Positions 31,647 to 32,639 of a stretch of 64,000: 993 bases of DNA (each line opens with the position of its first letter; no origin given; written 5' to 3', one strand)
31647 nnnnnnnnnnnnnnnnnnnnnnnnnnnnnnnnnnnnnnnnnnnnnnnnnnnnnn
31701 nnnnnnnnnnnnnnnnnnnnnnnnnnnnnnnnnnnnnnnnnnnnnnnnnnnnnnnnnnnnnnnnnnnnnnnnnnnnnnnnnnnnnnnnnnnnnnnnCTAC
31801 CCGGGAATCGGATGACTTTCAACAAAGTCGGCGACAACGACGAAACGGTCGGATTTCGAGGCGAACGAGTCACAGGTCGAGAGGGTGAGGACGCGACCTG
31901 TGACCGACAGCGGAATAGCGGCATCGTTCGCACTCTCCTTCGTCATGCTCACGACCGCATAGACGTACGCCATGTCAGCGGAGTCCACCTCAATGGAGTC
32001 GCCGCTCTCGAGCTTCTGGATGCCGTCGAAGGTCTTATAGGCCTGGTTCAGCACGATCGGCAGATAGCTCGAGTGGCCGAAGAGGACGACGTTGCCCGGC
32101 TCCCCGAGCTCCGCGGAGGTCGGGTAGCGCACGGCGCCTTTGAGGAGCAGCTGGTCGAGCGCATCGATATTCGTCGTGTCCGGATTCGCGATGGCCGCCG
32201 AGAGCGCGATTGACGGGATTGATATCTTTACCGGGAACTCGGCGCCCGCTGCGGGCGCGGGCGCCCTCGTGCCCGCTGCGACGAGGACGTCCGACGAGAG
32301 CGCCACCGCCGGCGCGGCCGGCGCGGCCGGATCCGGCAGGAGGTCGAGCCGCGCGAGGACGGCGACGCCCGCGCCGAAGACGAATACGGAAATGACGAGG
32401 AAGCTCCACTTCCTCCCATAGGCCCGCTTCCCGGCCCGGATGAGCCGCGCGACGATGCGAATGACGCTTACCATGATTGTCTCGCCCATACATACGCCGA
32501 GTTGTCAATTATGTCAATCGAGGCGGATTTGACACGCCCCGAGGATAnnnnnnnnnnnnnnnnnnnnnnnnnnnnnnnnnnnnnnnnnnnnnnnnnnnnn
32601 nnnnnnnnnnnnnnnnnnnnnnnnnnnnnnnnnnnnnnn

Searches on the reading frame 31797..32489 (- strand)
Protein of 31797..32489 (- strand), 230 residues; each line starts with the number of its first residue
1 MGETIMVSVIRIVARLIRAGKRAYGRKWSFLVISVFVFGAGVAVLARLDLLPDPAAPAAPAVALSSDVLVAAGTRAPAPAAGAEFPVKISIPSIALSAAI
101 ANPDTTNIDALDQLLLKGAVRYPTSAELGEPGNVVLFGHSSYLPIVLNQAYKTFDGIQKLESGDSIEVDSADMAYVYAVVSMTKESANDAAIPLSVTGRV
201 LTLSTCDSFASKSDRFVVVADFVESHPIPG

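Call 45: search_protein_families(library=pfam, proteins=[window:31797-32489:-], max_evalue=0.001)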
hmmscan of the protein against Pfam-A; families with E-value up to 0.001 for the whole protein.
window:31797-32489:- (230 aa): 1 family
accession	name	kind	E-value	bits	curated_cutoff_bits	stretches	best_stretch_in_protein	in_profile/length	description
PF04203.18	Sortase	-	1.9e-20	73.3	26.6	1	89-221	1-123/125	Sortase domain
